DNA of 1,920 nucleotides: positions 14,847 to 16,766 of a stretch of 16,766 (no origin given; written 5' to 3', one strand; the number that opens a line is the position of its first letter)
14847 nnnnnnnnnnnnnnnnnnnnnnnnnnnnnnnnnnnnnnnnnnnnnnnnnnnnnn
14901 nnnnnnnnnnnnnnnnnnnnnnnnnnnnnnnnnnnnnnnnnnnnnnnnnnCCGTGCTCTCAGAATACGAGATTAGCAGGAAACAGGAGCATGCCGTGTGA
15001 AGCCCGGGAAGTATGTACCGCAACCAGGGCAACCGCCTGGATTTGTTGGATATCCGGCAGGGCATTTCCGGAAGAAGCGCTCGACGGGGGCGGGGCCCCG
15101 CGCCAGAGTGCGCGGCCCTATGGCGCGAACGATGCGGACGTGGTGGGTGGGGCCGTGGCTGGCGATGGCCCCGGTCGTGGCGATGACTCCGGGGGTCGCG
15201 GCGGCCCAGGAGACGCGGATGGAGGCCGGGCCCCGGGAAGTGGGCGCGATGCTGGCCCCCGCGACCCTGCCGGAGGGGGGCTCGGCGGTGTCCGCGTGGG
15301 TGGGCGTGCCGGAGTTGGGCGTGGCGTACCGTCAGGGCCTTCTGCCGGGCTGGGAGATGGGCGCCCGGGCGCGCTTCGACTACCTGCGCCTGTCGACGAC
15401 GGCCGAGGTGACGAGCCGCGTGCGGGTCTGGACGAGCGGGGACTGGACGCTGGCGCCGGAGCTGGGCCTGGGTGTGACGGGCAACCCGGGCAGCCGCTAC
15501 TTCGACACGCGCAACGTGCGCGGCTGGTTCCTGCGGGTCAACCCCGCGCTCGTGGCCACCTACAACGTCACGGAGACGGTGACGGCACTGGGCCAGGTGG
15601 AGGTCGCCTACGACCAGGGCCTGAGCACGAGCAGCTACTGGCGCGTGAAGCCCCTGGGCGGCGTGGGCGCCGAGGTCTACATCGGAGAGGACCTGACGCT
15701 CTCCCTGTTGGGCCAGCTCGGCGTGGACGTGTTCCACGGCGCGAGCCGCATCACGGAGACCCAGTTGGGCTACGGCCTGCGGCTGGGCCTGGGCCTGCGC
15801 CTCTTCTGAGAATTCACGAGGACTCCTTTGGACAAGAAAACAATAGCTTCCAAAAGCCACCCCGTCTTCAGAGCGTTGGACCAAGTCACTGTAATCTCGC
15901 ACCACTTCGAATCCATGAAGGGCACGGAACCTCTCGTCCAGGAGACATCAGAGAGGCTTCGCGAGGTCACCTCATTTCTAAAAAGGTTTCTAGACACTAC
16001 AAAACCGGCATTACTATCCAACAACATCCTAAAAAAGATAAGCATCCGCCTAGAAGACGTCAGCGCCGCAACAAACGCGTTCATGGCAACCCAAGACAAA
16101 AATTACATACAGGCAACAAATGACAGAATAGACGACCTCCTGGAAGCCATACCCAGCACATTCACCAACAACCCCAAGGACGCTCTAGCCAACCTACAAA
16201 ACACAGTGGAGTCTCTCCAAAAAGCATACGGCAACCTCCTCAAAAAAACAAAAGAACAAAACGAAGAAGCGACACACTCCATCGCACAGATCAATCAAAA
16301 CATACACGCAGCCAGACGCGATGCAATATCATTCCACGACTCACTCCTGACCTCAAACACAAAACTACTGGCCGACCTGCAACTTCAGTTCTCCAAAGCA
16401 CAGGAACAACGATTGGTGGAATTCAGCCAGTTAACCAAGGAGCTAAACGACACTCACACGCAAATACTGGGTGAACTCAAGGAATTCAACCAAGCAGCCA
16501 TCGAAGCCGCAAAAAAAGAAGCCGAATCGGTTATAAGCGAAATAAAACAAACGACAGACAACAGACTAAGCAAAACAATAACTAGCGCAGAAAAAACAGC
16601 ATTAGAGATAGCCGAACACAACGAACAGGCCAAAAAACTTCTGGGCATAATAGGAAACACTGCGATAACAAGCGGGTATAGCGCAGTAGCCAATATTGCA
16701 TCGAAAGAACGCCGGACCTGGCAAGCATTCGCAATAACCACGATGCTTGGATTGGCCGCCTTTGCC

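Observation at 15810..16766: Abrupt switch to A+C-rich, G/T-avoiding sequence with a stop-free partial ORF; junction coincides with an EcoRI site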

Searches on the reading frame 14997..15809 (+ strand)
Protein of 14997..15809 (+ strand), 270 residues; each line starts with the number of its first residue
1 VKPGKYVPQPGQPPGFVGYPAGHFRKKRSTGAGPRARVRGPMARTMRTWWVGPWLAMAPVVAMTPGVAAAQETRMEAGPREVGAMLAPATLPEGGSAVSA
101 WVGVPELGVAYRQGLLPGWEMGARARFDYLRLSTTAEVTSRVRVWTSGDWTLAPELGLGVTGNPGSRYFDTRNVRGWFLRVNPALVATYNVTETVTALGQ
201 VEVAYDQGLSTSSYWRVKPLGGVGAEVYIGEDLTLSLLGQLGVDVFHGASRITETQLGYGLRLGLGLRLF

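Call 5: search_protein_families(library=pfam, proteins=[window:14997-15809:+], max_evalue=0.1)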
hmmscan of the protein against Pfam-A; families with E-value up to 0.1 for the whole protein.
window:14997-15809:+ (270 aa): 0 families

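Call 6: search_protein_families(library=padloc, proteins=[window:14997-15809:+], max_evalue=0.1)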
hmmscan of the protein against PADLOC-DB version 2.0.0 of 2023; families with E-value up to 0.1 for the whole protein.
window:14997-15809:+ (270 aa): 0 families

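Call 9: find_encoding_contigs(protein=window:15120-15806:+, flank=10000, max_places=6)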
Protein seq(229 aa) (229 aa): 1 contig read that carries it; 1 place shown.
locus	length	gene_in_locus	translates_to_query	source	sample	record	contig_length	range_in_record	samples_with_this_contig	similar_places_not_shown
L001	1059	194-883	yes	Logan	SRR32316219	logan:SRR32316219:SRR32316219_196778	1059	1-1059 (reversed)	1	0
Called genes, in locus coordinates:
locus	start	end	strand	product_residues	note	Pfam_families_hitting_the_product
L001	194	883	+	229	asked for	-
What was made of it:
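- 15120..15809 (+): Host gene bordering the insertion. It encodes a 229-aa signal-peptide protein, likely an outer-membrane beta-barrel, with no Pfam match. It ends in TGA at 15807-15809. The identical protein is on Logan contig L001 (call 9).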

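Call 13: find_related_loci(query=window:15120-15806:+, collection=genome_contigs, flank=10000)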
Query seq(229 aa) (229 aa) in genome_contigs; peptide patterns used: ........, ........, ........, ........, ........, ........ (x = any residue, [..] = any of these).
203 stretches matched a pattern; 1 encode a relative of the query (tblastn E <= 1e-3); 1 distinct loci.
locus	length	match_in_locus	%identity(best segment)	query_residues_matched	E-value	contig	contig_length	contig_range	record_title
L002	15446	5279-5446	36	168-226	6e-6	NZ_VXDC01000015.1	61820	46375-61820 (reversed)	Roseibium aquae strain CGMCC 1.12426 Scaffold15_1, whole genome shotgun sequence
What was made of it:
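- Tried and rejected: It was spent on the upstream host protein and returned only a spurious Roseibium hit (call 13).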

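Call 74: search_protein_families(library=pfam, proteins=[L011:10903-11748:+, L011:11808-12689:+, L011:12803-13120:+], max_evalue=0.001)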
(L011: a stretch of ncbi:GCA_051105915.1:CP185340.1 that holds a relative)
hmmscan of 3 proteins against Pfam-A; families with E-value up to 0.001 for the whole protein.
L011:10903-11748:+ (281 aa): 1 family
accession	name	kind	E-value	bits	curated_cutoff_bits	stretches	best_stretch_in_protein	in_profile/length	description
PF22769.1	DCD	-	3.2e-08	34.2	27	1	41-124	68-152/153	dCTP deaminase-like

L011:11808-12689:+ (293 aa): 1 family
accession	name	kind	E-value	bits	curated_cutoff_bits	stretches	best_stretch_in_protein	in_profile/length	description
PF00303.24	Thymidylat_synt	-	4e-28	98.7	24.3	1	15-212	26-227/266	Thymidylate synthase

L011:12803-13120:+ (105 aa): 0 families

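Call 75: search_protein_families(library=padloc, proteins=[L011:10903-11748:+, L011:11808-12689:+, L011:12803-13120:+], max_evalue=0.001)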
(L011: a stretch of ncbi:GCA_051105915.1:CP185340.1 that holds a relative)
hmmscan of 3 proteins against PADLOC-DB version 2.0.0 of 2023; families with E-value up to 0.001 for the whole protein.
L011:10903-11748:+ (281 aa): 0 families

L011:11808-12689:+ (293 aa): 0 families

L011:12803-13120:+ (105 aa): 0 families

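Call 88: search_protein_families(library=phrogs, proteins=[L011:10903-11748:+, L011:11808-12689:+, L011:12803-13120:+], max_evalue=0.001)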
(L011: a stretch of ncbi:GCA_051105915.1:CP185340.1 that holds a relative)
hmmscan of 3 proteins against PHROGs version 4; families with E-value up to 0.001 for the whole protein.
L011:10903-11748:+ (281 aa): 1 family
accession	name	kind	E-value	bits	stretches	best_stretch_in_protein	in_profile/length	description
phrog_1663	-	DNA, RNA and nucleotide metabolism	3.4e-14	53.7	1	5-163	55-228/303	dCTP deaminase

L011:11808-12689:+ (293 aa): 4 families
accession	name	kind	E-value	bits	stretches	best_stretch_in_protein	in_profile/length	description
phrog_160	-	DNA, RNA and nucleotide metabolism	1.4e-41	143.5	1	10-223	56-278/335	thymidylate synthase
phrog_5131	-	DNA, RNA and nucleotide metabolism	7.9e-41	141.5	1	2-210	22-230/357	thymidylate synthase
phrog_3676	-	DNA, RNA and nucleotide metabolism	1.4e-30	107.7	1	11-204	35-234/351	thymidylate synthase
phrog_5682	-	DNA, RNA and nucleotide metabolism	8e-18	65.5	1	47-209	6-163/209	thymidylate synthase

L011:12803-13120:+ (105 aa): 0 families

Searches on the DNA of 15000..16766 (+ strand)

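Call 22: search_dna_similar(query=window:15810-16766:+, collection=plasmids, mode=distant, max_evalue=0.01)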
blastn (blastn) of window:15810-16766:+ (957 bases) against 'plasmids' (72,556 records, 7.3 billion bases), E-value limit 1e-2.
No match.

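Call 23: search_dna_similar(query=window:15810-16766:+, collection=phages, mode=distant, max_evalue=0.01)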
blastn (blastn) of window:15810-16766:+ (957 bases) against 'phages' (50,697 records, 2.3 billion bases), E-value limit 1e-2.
No match.
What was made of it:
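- There is no plasmid or phage DNA match (calls 22, 23).
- Tried and rejected: No match (calls 22, 23).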

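Call 65: search_rna_families(source=window, start=15000, end=16766, threshold=evalue, max_evalue=1)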
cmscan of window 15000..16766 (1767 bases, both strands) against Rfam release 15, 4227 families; matches with E-value up to 1: 0.
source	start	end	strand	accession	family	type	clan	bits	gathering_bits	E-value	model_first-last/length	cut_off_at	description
